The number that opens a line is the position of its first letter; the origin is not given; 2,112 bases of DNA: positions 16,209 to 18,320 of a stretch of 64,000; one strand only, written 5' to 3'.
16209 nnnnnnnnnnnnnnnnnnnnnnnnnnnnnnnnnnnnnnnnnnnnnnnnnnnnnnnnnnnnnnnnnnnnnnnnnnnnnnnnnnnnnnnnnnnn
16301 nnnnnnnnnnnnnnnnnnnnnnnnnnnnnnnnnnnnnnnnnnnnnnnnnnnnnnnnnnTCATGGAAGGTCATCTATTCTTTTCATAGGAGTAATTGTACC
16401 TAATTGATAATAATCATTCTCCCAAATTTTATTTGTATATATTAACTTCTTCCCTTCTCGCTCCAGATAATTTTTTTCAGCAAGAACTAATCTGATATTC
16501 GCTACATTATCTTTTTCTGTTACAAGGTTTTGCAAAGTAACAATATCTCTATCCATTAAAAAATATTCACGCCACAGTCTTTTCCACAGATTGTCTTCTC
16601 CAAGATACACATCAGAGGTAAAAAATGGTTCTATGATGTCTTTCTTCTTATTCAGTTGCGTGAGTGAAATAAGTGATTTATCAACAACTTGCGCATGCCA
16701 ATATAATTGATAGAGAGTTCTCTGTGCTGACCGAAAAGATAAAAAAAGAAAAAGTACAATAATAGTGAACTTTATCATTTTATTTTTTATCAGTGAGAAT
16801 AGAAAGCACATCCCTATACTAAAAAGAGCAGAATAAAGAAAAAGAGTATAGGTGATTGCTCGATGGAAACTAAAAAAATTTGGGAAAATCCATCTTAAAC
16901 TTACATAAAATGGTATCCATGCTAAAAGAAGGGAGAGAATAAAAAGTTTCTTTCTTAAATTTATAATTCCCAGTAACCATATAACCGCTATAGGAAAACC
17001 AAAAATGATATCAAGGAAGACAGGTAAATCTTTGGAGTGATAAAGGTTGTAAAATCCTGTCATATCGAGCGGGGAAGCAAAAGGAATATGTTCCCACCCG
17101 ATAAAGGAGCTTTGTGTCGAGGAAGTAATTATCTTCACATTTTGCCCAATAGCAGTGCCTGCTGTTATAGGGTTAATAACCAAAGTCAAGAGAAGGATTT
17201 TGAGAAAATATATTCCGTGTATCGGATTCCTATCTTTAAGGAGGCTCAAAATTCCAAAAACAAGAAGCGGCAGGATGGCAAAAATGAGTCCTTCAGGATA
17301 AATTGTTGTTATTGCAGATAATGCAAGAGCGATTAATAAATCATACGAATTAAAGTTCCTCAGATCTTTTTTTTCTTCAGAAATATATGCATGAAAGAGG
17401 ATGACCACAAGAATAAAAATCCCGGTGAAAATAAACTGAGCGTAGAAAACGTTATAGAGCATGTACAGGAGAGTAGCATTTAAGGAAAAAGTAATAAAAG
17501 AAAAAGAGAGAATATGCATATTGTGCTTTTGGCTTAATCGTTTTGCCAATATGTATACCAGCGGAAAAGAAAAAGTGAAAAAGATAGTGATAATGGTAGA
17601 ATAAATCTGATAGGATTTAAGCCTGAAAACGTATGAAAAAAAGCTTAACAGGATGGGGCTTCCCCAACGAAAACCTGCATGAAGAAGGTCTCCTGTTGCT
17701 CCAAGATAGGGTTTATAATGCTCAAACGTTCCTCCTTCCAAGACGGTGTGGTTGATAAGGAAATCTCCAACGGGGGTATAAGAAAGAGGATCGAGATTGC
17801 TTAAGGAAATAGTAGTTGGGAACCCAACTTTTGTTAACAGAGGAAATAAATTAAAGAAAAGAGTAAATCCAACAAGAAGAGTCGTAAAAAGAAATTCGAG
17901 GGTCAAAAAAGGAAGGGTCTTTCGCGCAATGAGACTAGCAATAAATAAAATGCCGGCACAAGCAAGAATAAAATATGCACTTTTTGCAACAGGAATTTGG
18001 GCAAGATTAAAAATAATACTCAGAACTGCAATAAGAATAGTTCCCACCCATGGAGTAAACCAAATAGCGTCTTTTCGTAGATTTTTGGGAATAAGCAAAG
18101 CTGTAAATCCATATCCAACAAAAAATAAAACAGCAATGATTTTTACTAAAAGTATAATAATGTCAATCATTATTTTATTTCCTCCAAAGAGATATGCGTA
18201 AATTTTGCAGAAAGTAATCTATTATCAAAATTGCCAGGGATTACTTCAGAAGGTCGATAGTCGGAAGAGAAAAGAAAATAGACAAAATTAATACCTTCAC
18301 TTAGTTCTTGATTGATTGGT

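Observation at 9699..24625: Operon of seven tandem paralogous giant polytopic membrane proteins (two subfamilies) of unassigned family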

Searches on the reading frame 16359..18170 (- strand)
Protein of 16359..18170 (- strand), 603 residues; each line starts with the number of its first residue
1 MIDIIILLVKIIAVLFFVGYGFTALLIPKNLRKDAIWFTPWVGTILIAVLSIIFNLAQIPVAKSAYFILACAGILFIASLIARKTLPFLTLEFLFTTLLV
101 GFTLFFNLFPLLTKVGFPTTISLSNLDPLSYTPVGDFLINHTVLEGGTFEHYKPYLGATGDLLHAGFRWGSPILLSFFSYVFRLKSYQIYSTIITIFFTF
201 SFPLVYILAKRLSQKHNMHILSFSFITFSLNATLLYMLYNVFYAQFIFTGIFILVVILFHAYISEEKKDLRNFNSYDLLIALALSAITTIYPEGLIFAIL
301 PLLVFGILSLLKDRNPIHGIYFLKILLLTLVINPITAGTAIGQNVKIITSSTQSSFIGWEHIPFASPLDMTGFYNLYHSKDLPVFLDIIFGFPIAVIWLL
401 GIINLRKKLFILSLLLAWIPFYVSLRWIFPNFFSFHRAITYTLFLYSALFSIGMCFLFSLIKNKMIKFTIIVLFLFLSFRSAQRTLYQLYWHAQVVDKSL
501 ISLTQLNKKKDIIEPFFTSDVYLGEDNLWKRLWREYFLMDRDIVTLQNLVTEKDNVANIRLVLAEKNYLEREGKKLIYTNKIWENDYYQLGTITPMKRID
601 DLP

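Call 4: search_protein_families(library=pfam, proteins=[window:16359-18170:-], max_evalue=1)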
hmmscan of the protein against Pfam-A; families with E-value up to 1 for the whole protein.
window:16359-18170:- (603 aa): 0 families

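Call 5: search_protein_families(library=ncbifam, proteins=[window:16359-18170:-], max_evalue=1)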
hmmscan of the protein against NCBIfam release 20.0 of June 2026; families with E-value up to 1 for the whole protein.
window:16359-18170:- (603 aa): 1 family
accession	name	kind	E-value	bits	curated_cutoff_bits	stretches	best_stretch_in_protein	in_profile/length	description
TIGR01497.1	kdpB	equivalog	0.026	12.6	527.9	1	26-82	24-80/675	potassium-transporting ATPase subunit KdpB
